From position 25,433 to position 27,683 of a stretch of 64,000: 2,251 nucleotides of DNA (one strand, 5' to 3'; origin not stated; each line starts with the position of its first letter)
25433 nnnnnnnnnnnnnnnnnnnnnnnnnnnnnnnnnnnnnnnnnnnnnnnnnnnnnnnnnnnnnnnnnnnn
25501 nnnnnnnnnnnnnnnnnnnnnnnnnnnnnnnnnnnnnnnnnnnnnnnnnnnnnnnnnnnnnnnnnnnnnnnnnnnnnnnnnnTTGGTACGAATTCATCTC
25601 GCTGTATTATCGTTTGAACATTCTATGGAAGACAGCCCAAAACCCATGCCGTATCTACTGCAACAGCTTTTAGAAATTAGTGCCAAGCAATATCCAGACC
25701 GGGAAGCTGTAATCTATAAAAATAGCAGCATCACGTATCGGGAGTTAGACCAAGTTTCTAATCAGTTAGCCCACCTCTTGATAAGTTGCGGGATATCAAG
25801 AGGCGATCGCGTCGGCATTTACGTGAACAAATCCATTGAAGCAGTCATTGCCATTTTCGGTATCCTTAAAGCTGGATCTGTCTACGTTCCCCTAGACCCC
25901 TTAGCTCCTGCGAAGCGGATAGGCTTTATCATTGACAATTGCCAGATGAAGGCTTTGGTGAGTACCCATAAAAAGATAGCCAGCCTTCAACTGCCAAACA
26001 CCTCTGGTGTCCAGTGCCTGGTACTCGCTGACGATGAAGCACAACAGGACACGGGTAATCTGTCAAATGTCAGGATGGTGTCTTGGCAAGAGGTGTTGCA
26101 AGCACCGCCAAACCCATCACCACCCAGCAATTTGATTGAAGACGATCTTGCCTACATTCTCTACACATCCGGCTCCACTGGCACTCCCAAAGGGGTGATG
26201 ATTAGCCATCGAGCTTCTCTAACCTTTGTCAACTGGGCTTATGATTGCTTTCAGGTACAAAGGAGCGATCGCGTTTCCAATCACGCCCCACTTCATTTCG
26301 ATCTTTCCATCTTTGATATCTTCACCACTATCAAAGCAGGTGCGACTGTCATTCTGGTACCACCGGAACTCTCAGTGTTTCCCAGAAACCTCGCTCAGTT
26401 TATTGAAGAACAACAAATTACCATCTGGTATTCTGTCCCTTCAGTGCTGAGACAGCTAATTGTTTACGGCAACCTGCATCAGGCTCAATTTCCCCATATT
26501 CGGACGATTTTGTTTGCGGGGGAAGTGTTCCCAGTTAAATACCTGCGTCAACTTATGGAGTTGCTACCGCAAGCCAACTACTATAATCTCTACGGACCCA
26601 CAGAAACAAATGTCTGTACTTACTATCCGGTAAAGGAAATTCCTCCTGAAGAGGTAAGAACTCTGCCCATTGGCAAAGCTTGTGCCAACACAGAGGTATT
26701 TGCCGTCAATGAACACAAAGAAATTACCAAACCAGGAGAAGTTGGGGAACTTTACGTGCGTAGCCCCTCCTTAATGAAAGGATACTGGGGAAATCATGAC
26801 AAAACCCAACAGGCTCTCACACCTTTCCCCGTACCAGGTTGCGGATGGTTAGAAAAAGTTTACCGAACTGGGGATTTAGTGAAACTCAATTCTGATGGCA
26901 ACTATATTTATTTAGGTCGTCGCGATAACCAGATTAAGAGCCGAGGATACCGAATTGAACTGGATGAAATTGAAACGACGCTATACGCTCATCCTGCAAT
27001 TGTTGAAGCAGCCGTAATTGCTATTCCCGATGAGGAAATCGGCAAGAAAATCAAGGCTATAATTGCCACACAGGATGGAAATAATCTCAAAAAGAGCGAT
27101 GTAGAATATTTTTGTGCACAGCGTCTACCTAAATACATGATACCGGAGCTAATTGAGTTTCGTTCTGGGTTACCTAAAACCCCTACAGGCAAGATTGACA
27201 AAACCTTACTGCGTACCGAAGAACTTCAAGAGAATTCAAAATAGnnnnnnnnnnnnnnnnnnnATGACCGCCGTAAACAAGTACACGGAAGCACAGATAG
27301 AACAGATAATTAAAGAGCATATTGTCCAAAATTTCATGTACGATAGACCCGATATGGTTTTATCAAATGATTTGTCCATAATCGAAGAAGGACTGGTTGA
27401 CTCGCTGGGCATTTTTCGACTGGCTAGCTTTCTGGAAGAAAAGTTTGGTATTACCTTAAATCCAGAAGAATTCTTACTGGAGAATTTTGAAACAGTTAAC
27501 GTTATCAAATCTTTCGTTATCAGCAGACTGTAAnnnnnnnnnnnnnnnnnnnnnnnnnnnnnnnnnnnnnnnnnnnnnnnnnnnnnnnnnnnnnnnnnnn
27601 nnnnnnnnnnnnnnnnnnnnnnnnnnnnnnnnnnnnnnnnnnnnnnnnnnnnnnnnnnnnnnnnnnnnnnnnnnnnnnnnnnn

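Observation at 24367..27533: ACAD-like oxidase, free-standing A domain and free-standing PCP: a proline-to-pyrrole/pyrroline starter cassette, here feeding an NRPS rather than a PKS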

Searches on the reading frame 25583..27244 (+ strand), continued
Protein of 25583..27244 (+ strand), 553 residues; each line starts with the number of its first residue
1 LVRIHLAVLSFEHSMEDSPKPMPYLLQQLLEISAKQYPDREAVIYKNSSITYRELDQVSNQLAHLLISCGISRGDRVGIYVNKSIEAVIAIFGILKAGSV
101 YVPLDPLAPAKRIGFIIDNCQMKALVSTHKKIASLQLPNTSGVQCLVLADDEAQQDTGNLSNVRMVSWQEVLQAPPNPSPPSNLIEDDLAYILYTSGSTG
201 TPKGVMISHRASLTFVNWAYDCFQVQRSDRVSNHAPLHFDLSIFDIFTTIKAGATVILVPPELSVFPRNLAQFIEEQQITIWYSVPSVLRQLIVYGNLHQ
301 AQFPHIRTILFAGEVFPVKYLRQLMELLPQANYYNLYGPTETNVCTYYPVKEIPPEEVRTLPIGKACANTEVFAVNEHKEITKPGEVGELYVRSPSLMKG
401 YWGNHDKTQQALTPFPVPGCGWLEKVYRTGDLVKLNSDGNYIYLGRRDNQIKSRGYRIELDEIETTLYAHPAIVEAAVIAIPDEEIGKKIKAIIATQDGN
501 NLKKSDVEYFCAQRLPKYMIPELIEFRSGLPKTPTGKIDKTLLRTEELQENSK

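Call 40: find_encoding_contigs(protein=P0068, flank=8000, max_places=1)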
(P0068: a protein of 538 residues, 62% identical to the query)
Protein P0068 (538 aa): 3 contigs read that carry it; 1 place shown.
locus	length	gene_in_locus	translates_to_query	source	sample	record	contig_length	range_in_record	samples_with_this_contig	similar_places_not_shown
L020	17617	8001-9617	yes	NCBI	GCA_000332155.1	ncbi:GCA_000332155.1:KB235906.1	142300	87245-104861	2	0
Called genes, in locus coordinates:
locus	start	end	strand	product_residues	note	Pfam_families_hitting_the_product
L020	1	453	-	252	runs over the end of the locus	PF14499:DUF4437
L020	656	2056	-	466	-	PF01554:MatE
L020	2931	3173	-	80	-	PF13384:HTH_23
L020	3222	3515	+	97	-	PF00550:PP-binding (weak)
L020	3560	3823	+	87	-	PF00668:Condensation (weak)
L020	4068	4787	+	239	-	PF13924:Lipocalin_5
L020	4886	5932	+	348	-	PF00975:Thioesterase, PF12697:Abhydrolase_6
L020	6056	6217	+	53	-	PF07592:DDE_Tnp_ISAZ013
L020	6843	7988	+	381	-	PF02771:Acyl-CoA_dh_N, PF02770:Acyl-CoA_dh_M, PF00441:Acyl-CoA_dh_1, PF08028:Acyl-CoA_dh_2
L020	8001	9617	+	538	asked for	PF00501:AMP-binding, PF13193:AMP-binding_C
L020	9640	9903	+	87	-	-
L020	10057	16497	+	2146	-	PF00109:ketoacyl-synt, PF02801:Ketoacyl-synt_C, PF16197:KAsynt_C_assoc, PF22336:RhiE-like_linker, PF22621:CurL-like_PKS_C, PF00698:Acyl_transf_1, PF21089:PKS_DH_N, PF14765:PS-DH, +10 more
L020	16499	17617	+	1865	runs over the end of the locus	PF00109:ketoacyl-synt, PF02801:Ketoacyl-synt_C, PF16197:KAsynt_C_assoc, PF22336:RhiE-like_linker, PF22621:CurL-like_PKS_C, PF00698:Acyl_transf_1, PF21089:PKS_DH_N, PF14765:PS-DH, +7 more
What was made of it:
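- On Anatoxin-a (ana) biosynthetic cluster: Compare the real ana locus, L020 (call 40).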

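Call 63: search_solved_structures(query=L012:8223-9620:+, max_evalue=1e-10)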
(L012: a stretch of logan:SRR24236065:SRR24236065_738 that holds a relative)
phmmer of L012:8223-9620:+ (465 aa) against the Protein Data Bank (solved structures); distinct sequences matched with E-value up to 1e-10: 14.
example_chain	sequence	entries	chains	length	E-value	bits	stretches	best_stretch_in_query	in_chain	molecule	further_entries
3i3l_A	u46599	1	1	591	6.6e-44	153.5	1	7-372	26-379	Alkylhalidase CmlS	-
3e1t_A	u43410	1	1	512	5.3e-42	147.2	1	5-373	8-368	Halogenase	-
7fco_A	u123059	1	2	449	5.4e-41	143.9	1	6-376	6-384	ChlB4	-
5dbj_E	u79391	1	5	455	1.5e-40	142.4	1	6-376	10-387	FADH2-dependent halogenase PltA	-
8zop_A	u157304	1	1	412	6.1e-40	140.4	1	6-363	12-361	Halogenase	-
5buk_A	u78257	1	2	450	5.7e-39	137.3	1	6-375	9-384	FADH2-dependent halogenase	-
5bul_A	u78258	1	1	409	7e-35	123.8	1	5-341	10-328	flavin-dependent halogenase triple mutant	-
5bva_A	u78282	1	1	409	5.1e-34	120.9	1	5-342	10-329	flavin-dependent halogenase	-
8gu0_A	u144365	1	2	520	1e-33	120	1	7-335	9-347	Non-heme halogenase radH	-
3nix_A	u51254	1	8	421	1.1e-33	119.8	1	5-356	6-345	Flavoprotein/dehydrogenase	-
7xgb_A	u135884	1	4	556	5.7e-14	54.8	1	6-336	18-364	Tetracycline 7-halogenase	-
7v0b_A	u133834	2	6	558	5.8e-14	54.8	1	6-336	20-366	Tetracycline 7-halogenase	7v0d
6bzt_A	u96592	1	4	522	6.2e-14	54.7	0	103-357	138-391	Halogenase PltM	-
6bza_A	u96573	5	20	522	6.4e-14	54.7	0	103-357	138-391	Halogenase PltM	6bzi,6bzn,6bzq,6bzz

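Call 78: search_protein_families(library=ncbifam, proteins=[L012:8223-9620:+], max_evalue=1e-10)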
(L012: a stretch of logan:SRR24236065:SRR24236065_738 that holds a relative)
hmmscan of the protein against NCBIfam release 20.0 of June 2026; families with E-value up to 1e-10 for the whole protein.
L012:8223-9620:+ (465 aa): 20 families
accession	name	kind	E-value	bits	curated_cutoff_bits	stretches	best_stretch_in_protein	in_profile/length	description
NF033113.0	halo_ClmS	equivalog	1.4e-59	202.1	900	1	7-387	5-371/570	chloramphenicol-biosynthetic FADH2-dependent halogenase CmlS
NF049967.1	QhpG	equivalog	7.3e-41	140.5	240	1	8-350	2-304/423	flavin-dependent monooxygenase QhpG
NF038171.1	maturase_LodB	equivalog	3.6e-34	118.4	400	1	6-372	1-346/361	lysine-epsilon-oxidase maturase LodB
TIGR02032.1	GG-red-SF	subfamily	3.9e-34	118.7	158.8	1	6-332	2-295/297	geranylgeranyl reductase family protein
NF045655.1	MkRedMenJ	equivalog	1.4e-18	67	700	1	2-354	2-333/406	menaquinone reductase MenJ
TIGR02023.1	BchP-ChlP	subfamily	3e-18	66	343.3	1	6-372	2-337/388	geranylgeranyl diphosphate reductase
NF041080.1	DGGGPL_reductase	equivalog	1.5e-17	63.6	580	1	6-348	3-325/447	digeranylgeranylglycerophospholipid reductase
NF038174.1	maturase_GoxB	equivalog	2.8e-17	62.8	400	1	6-344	2-320/358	glycine oxidase maturase GoxB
NF004834.1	PRK06185.1-3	subfamily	4.6e-16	58.6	500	1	6-347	9-332/420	FAD-dependent oxidoreductase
NF004835.0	PRK06185.1-4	equivalog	1.8e-14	53.4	601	1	5-190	11-195/411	FAD-dependent oxidoreductase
NF041385.1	Dggglyphlred_Halo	equivalog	4.4e-14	51.8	700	0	106-346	95-325/405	digeranylgeranylglycerophospholipid reductase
TIGR01988.1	Ubi-OHases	subfamily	1.3e-13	50.6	224.65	0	6-189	1-186/387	ubiquinone biosynthesis hydroxylase, UbiH/UbiF/VisC/COQ6 family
NF007542.0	PRK10157.1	subfamily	3.8e-13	48.9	610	0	5-178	6-174/428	FAD-dependent oxidoreductase FixC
NF004833.1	PRK06185.1-1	subfamily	1.1e-11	44.1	488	1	8-178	6-176/403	FAD-dependent oxidoreductase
NF005720.0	PRK07538.1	subfamily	1.4e-11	43.9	400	1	6-227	4-220/418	hypothetical protein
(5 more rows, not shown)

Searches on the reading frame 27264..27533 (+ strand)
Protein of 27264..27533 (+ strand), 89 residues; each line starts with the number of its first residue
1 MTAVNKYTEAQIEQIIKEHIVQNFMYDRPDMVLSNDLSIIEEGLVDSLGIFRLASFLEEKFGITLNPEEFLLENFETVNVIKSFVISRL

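Call 4: search_protein_families(library=pfam, proteins=[window:27264-27533:+])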
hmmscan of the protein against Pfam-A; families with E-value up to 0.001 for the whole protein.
window:27264-27533:+ (89 aa): 1 family
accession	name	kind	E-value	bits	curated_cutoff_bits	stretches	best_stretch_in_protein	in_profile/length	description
PF00550.31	PP-binding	-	3.8e-05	24.3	20.8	1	27-79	14-61/67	Phosphopantetheine attachment site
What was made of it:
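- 27264..27533 (+): Free-standing peptidyl carrier protein (89 aa, GLVDSLG). Pfam PP-binding (call 4).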

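Call 5: search_protein_families(library=ncbifam, proteins=[window:27264-27533:+])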
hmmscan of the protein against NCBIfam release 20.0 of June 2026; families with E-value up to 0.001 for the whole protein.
window:27264-27533:+ (89 aa): 6 families
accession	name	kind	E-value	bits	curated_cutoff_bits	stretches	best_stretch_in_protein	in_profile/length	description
NF052616.1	ACP_for_OlsHI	equivalog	6.9e-10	39.2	130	1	11-85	3-77/83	ornithine lipid biosynthesis acyl carrier protein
NF058660.1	cispen_ACP_AmcB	equivalog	2.7e-09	37.1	80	1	11-85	1-75/80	cispentacin biosynthesis acyl carrier protein AmcB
NF003464.0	PRK05087.1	equivalog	1.1e-06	28.5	68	1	31-81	20-70/78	D-alanine--poly(phosphoribitol) ligase subunit DltC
NF002150.0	PRK00982.1-4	subfamily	1.7e-05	25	66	1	9-85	3-75/80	acyl carrier protein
TIGR01688.1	dltC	equivalog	2.5e-05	24.3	52.35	1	35-81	21-67/73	D-alanine--poly(phosphoribitol) ligase subunit 2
NF002148.0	PRK00982.1-2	subfamily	0.00016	21.5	71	1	10-85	3-74/79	acyl carrier protein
